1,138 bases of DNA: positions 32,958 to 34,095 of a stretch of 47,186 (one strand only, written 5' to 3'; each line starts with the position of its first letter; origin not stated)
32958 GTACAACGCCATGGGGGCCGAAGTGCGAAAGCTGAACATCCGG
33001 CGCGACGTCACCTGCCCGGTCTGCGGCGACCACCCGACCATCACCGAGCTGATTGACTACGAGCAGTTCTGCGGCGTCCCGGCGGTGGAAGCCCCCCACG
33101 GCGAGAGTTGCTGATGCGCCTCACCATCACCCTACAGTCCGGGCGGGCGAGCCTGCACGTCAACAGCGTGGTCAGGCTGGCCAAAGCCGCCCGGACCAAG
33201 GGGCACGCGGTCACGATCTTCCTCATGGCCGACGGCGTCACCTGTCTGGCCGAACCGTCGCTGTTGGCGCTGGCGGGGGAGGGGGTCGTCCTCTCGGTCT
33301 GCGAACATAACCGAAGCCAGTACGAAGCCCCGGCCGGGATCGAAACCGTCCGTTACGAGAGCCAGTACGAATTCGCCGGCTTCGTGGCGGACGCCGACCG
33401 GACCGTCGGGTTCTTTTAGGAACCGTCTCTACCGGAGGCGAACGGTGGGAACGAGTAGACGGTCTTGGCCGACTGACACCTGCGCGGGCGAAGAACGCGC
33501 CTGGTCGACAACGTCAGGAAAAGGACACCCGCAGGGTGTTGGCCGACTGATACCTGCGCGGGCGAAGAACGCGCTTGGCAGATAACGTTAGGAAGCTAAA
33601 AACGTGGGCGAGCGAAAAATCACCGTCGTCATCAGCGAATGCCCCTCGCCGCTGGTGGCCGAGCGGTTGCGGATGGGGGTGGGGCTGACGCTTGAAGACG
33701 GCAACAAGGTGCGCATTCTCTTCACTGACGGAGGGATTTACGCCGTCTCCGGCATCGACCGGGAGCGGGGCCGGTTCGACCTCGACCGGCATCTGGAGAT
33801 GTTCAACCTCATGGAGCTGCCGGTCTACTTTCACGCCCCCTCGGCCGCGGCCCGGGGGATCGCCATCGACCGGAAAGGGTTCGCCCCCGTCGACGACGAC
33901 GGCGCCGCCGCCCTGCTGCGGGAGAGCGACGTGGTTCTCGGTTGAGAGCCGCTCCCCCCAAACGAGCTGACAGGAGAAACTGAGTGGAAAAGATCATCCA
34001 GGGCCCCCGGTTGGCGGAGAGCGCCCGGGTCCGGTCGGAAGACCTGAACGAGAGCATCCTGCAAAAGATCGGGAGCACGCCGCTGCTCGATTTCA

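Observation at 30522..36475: Ten-gene operon fusing a CysO-type sulfur-carrier pathway, two PLP enzymes and a DsrEFH/TusA sulfur relay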

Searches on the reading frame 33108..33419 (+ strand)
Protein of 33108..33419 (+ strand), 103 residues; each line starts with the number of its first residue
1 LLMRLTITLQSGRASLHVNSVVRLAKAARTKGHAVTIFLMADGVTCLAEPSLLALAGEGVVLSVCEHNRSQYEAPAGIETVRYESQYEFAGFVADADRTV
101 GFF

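Call 3: search_protein_families(library=pfam, proteins=[window:33108-33419:+], max_evalue=0.01)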
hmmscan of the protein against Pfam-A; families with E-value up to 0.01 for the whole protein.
window:33108-33419:+ (103 aa): 1 family
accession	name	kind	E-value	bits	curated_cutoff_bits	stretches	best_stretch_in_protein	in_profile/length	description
PF02635.20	DsrE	-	0.00029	21.4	22.7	1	19-49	18-48/116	DsrE/DsrF-like family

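Call 4: search_protein_families(library=ncbifam, proteins=[window:33108-33419:+], max_evalue=0.01)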
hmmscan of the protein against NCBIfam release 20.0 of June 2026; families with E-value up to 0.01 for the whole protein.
window:33108-33419:+ (103 aa): 0 families

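Call 27: find_homologous_proteins(query=window:33108-33419:+, max_evalue=0.001)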
Query window:33108-33419:+ (103 aa): 3 proteins with E <= 0.001 among 16 candidates.
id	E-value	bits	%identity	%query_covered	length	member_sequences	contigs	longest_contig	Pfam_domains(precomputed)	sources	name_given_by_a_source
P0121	3.5e-58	211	100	98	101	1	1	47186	-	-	-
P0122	3.2e-45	170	79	98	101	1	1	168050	PF02635.21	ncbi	-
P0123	4.3e-43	163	77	98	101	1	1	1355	PF02635.21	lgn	-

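Call 29: find_related_loci(query=A2, collection=metagenome_contigs, flank=9000)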
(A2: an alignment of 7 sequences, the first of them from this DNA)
Query A2 (103 aa) in metagenome_contigs; peptide patterns used: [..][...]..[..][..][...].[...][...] (x = any residue, [..] = any of these).
28 stretches matched a pattern; 19 encode a relative of the query (tblastn E <= 1e-3); 19 distinct loci.
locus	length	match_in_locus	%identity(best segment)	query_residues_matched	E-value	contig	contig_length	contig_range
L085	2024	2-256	67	19-103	3e-35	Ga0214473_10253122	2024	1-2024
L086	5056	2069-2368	53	3-102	7e-33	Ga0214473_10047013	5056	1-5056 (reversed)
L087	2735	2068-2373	44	1-102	7e-29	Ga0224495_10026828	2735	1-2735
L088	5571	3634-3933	46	3-102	8e-29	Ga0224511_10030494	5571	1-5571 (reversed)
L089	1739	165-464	47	3-102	1e-28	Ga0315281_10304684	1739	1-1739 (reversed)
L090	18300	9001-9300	47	3-102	2e-28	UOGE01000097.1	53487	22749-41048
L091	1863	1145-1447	44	2-102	1e-27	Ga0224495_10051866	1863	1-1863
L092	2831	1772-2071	43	3-102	8e-27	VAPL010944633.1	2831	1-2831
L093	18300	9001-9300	44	3-102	2e-26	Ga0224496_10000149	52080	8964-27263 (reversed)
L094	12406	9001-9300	39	3-102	6e-24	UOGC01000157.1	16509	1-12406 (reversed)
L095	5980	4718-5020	45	3-102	7e-24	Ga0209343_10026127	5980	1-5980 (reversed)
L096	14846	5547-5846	44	3-102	3e-23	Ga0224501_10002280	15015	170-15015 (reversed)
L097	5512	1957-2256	44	3-102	3e-23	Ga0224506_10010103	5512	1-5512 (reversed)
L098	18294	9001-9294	32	5-103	4e-12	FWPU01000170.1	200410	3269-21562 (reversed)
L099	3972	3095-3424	32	2-102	5e-9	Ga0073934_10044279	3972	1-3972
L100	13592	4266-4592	33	3-102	3e-8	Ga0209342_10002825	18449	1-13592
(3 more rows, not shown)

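Call 30: search_solved_structures(query=A2, max_evalue=10, show_alignments=2)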
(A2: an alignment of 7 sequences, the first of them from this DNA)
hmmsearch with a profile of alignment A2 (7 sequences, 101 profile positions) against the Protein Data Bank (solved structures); distinct sequences matched with E-value up to 10: 7.
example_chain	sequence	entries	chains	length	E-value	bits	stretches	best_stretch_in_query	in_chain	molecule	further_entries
2hy5_A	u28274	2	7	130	0.0024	21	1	1-44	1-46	Putative sulfurtransferase dsrE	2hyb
1jx7_A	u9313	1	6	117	0.17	15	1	28-100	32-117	HYPOTHETICAL PROTEIN YCHN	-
2d1p_A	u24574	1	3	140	0.2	14.8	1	2-47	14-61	Hypothetical UPF0163 protein yheN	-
1mjn_A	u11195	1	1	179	0.69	13.1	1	32-95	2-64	Integrin alpha-L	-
2fb6_A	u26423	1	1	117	0.99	12.6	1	2-98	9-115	conserved hypothetical protein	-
6dek_A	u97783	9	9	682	1.1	12.4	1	37-88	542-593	Acetolactate synthase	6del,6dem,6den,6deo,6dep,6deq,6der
3hi6_A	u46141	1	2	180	1.2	12.3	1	32-94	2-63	Integrin alpha-L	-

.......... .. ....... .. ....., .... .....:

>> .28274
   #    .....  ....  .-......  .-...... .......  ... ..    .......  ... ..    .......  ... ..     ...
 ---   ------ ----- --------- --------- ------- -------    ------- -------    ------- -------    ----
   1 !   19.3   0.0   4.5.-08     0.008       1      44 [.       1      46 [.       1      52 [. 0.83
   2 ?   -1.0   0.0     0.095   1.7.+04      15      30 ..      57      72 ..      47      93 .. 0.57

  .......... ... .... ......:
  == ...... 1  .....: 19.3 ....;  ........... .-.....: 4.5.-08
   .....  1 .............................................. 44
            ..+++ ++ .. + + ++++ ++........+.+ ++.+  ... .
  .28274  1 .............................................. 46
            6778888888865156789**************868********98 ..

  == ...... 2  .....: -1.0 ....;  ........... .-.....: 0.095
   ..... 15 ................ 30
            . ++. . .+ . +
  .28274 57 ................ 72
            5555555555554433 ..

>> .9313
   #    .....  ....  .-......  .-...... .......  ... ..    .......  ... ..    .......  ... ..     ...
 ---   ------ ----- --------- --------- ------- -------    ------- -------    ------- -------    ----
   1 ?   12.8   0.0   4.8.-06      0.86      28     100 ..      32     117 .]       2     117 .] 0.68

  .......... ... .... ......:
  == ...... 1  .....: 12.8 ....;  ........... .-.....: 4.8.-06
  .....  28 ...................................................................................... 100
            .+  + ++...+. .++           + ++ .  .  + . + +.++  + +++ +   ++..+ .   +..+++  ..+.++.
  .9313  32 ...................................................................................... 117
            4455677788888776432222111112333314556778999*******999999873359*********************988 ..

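Call 35: search_protein_families(library=pfam, proteins=[L098:7216-7623:+, L098:9640-9906:+, L098:9900-10979:+, L098:10981-12414:+, L098:12411-12881:+, L098:12939-13421:+, L098:14249-14884:+, L098:2911-4380:+, L098:7639-8166:+, L098:13486-13713:+], max_evalue=0.01)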
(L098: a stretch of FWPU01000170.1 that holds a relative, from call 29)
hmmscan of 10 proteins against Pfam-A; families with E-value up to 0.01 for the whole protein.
L098:7216-7623:+ (135 aa): 2 families
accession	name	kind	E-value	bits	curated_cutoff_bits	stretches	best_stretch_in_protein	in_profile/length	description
PF14464.11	Prok-JAB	-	8.9e-27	93.7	25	1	6-120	2-113/114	Prokaryotic homologs of the JAB domain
PF01398.27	JAB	-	2.1e-05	24.7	22.5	1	8-94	12-106/117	JAB1/Mov34/MPN/PAD-1 ubiquitin protease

L098:9640-9906:+ (88 aa): 0 families

L098:9900-10979:+ (359 aa): 0 families

L098:10981-12414:+ (477 aa): 2 families
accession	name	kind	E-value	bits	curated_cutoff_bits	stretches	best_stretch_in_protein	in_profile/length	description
PF00939.25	Na_sulph_symp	-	1.4e-58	199.5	27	1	22-468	7-467/472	Sodium:sulfate symporter transmembrane region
PF03600.22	CitMHS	-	6.9e-43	147.5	31.9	1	60-414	3-336/336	Citrate transporter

L098:12411-12881:+ (156 aa): 1 family
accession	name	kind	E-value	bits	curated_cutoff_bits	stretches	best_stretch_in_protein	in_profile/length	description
PF00582.32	Usp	-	2.4e-09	38.3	24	1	4-153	2-139/141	Universal stress protein family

L098:12939-13421:+ (160 aa): 2 families
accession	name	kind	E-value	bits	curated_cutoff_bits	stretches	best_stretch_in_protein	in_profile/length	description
PF13686.11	DrsE_2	-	4.2e-49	166.9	25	1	4-159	2-156/156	DsrE/DsrF/DrsH-like family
PF02635.20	DsrE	-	2.1e-07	31.5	22.7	1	100-147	57-103/116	DsrE/DsrF-like family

L098:14249-14884:+ (211 aa): 1 family
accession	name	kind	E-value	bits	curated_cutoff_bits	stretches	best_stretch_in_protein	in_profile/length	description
PF01747.23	ATP-sulfurylase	-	1.8e-101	338.4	24.3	1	2-206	9-212/212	ATP-sulfurylase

L098:2911-4380:+ (489 aa): 6 families
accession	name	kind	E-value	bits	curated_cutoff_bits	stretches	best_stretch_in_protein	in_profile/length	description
PF02518.31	HATPase_c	-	3.1e-27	95.7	26.4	1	382-487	2-109/111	Histidine kinase-, DNA gyrase B-, and HSP90-like ATPase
PF00512.31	HisKA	-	4.6e-14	52.7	26.9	1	276-337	3-64/66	His Kinase A (phospho-acceptor) domain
PF00672.30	HAMP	-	8.9e-11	42.4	25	1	189-238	2-51/53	HAMP domain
PF14501.12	HATPase_c_5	-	1.5e-05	25.3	22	1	399-474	19-91/102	GHKL domain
PF11083.13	Relaxase_C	-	0.0024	18.5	30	1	205-272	5-72/125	C-terminal helical hairpin domain from relaxase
PF05879.18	RHD3_GTPase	-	0.0067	16.3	42.4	0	186-268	128-213/245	Root hair defective 3 GTP-binding protein (RHD3) GTPase domain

L098:7639-8166:+ (175 aa): 3 families
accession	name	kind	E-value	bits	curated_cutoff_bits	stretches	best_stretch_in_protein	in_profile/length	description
PF02597.26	ThiS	-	6.7e-19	68.7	22.5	1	5-91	1-76/76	ThiS family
PF09383.16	NIL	-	1.1e-10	41.6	24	1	102-166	4-72/73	NIL domain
PF09138.17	Urm1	-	4e-05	24.3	21.8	1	25-91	30-96/96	Urm1 (Ubiquitin related modifier)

L098:13486-13713:+ (75 aa): 1 family
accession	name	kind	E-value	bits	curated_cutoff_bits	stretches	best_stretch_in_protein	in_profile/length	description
PF01206.22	TusA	-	1.8e-25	89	28.6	1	6-74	2-70/70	Sulfurtransferase TusA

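Call 66: search_protein_representatives(alignment_id=A4)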
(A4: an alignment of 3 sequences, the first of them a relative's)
Query: 3 sequences, 101 profile positions. Proteins with E-value up to 0.001 (for the whole library): 105; up to 1e-10: 10; up to 1e-30: 1. The best 105 are listed.
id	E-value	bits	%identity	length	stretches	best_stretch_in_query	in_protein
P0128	5.2e-43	161.2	-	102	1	1-101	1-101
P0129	7.2e-25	103.0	-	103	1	1-100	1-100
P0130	5.3e-23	97.0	-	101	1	1-100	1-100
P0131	1.3e-20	89.4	-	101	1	6-100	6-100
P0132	5.0e-19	84.3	-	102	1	1-100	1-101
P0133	4.0e-13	65.3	-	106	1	1-100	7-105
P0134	4.6e-13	65.1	-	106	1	2-100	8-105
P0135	4.9e-12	61.8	-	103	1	1-100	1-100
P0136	2.7e-11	59.4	-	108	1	3-100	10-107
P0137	3.9e-11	58.9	-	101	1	2-100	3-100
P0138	1.2e-10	57.3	-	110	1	2-100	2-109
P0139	3.7e-10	55.8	-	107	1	8-100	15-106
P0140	7.2e-10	54.9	-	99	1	16-99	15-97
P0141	9.0e-10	54.6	-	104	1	2-100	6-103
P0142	3.7e-09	52.6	-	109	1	2-100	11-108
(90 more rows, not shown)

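Call 71: search_protein_families(library=pfam, proteins=[L100:963-2192:-, L100:1993-3201:-, L100:3715-4260:+, L100:5530-6192:+, L100:6152-6694:+, L100:6661-6939:+, L100:6971-7303:+, L100:9074-10198:+, L100:10754-12337:+], max_evalue=0.001)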
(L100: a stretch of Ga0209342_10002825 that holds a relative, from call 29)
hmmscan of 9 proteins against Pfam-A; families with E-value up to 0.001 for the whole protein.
L100:963-2192:- (409 aa): 2 families
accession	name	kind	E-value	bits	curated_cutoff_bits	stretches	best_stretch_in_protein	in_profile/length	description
PF02826.25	2-Hacid_dh_C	-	6.9e-60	201.9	25.1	1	202-375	1-178/178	D-isomer specific 2-hydroxyacid dehydrogenase, NAD binding domain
PF00389.36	2-Hacid_dh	-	5.9e-25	87.9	24.6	1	114-405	20-133/134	D-isomer specific 2-hydroxyacid dehydrogenase, catalytic domain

L100:1993-3201:- (402 aa): 2 families
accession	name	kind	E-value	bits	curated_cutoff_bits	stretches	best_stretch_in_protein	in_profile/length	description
PF00266.25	Aminotran_5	-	4e-26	92.3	21.5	1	54-345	51-339/371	Aminotransferase class-V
PF00155.27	Aminotran_1_2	-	5.3e-08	32.9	19.7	1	59-174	63-186/361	Aminotransferase class I and II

L100:3715-4260:+ (181 aa): 0 families

L100:5530-6192:+ (220 aa): 1 family
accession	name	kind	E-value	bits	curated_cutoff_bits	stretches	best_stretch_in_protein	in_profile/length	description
PF04143.19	Sulf_transp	-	7.3e-47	160.9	27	1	2-211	87-309/310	Sulphur transport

L100:6152-6694:+ (180 aa): 1 family
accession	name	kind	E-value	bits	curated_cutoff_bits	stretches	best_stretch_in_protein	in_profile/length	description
PF01206.22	TusA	-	3.1e-22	78.6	28.6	1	107-176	1-69/70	Sulfurtransferase TusA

L100:6661-6939:+ (92 aa): 1 family
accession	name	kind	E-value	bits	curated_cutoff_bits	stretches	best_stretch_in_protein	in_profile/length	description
PF01206.22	TusA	-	3.7e-22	78.4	28.6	1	20-89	2-70/70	Sulfurtransferase TusA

L100:6971-7303:+ (110 aa): 0 families

L100:9074-10198:+ (374 aa): 3 families
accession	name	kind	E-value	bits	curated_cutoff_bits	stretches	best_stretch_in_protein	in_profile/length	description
PF22691.2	Thiolase_C_1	-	2e-39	135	28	1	231-371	3-142/144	Thiolase C-terminal domain-like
PF00108.29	Thiolase_N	-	7.7e-23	81.6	26.4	1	4-219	1-259/260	Thiolase, N-terminal domain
PF02803.24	Thiolase_C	-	4.4e-08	33.2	27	1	251-342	26-99/123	Thiolase, C-terminal domain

L100:10754-12337:+ (527 aa): 3 families
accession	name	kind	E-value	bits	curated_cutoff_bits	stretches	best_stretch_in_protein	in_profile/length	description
PF00682.25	HMGL-like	-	1.1e-47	163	29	1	5-276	2-260/260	HMGL-like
PF08502.15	LeuA_dimer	-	2.5e-29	102.3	24.9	1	376-517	2-130/131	LeuA allosteric (dimerisation) domain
PF22617.1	HCS_D2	-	9.4e-19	68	27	1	291-370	2-80/82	Homocitrate synthase post-HMGL domain-like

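Call 92: predict_structure(alignment_id=A4)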
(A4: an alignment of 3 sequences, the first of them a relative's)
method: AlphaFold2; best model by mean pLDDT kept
length: 101 residues; sequences in the alignment: 3
mean_pLDDT: 87.3   pTM: 0.83
mean pLDDT of the five models: 87.3, 83.1, 82.7, 80.5, 79.7
residues with pLDDT >= 90: 46; 70-90: 52; 50-70: 3; < 50: 0
segments of 3 or more residues with pLDDT < 50: none
pLDDT, mean of each block of 10 residues (from residue 1): 86 85 96 91 88 93 88 83 76 87 82
secondary structure, 60 per line:
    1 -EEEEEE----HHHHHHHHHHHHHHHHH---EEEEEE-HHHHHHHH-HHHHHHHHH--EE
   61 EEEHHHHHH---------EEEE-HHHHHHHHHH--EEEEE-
elements in order: E2-7 H12-28 E32-37 H39-46 H48-56 E59-63 H64-69 E79-82 H84-93 E96-100

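Call 94: fold_search(model_id=the predicted structure, library=pdb)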
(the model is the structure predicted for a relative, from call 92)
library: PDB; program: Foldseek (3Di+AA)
matches with E <= 10: 1086; with E <= 0.001: 7
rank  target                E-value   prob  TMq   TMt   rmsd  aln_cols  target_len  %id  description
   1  1jx7_A                2.4e-06  1.00  0.81  0.71   2.6       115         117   20  Crystal structure of ychN protein from E.coli (released 2002-09-07)
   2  2hy5_A                8.3e-06  1.00  0.80  0.64   3.4       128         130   21  Crystal structure of DsrEFH (released 2006-09-19)
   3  2fb6                  7.2e-05  1.00  0.79  0.70   2.7       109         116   13  Structure of Conserved Protein of Unknown Function BT1422 from Bacteroides thetaiotaomicron (released 2006-01-24)
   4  2hy5_B                9.4e-05  1.00  0.78  0.61   5.6       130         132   11  Crystal structure of DsrEFH (released 2006-09-19)
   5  3mc3                  1.2e-04  1.00  0.80  0.68   3.0       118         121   15  Crystal structure of DsrE/DsrF-like family protein (NP_342589.1) from SULFOLOBUS SOLFATARICUS at 1.49 A resolution (released 2010-05-19)
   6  3pnx_A                2.2e-04  1.00  0.72  0.47   7.3       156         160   14  Crystal structure of a putative sulfurtransferase dsrE (Swol_2425) from Syntrophomonas wolfei str. Goettingen at 1.92  (released 2010-12-15)
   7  2d1p_C                7.7e-04  1.00  0.70  0.74   2.8       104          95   12  crystal structure of heterohexameric TusBCD proteins, which are crucial for the tRNA modification (released 2006-02-28)
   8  2qs7_A                2.1e-03  1.00  0.71  0.54   6.2       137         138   14  CRYSTAL STRUCTURE OF a putative oxidoreductase of the DsrE/DsrF-like family (SSO1126) FROM SULFOLOBUS SOLFATARICUS P2  (released 2007-08-21)
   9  2pd2_A                2.3e-03  1.00  0.78  0.73   2.5       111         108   10  Crystal structure of (ST0148) conserved hypothetical from Sulfolobus Tokodaii Strain7 (released 2007-10-02)
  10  3pnx_B                2.7e-03  1.00  0.71  0.47   7.5       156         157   13  Crystal structure of a putative sulfurtransferase dsrE (Swol_2425) from Syntrophomonas wolfei str. Goettingen at 1.92  (released 2010-12-15)
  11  8uja_A                3.7e-03  1.00  0.77  0.73   2.6       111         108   10  T33-fn10 - Designed Tetrahedral Protein Cage Using Fragment-based Hydrogen Bond Networks (released 2024-03-06)
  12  4aun_H                4.5e-03  0.91  0.37  0.08   7.9       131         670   12  Crystal structure, recombinant expression and mutagenesis studies of the bifunctional catalase-phenol oxidase from Scy (released 2013-02-27)
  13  5kzf_B                5.5e-02  0.57  0.41  0.11   8.6       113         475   10  Crystal structure of near full-length hexameric Mycobacterium tuberculosis proteasomal ATPase Mpa in apo form (released 2017-05-17)
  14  5kzf_E                5.5e-02  0.51  0.40  0.11   9.0       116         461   11  Crystal structure of near full-length hexameric Mycobacterium tuberculosis proteasomal ATPase Mpa in apo form (released 2017-05-17)
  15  4aj9_D                6.7e-02  0.35  0.29  0.07   9.6       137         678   11  Catalase 3 from Neurospora crassa (released 2013-03-06)
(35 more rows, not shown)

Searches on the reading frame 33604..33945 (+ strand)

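Call 3: search_protein_families(library=pfam, proteins=[window:33604-33945:+], max_evalue=0.01)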
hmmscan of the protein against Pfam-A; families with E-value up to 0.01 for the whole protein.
window:33604-33945:+ (113 aa): 1 family
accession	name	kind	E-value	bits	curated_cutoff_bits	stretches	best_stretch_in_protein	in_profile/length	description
PF02635.20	DsrE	-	0.0013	19.3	22.7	1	28-105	26-107/116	DsrE/DsrF-like family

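Call 4: search_protein_families(library=ncbifam, proteins=[window:33604-33945:+], max_evalue=0.01)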
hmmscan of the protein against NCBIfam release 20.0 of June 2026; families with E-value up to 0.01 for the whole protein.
window:33604-33945:+ (113 aa): 0 families
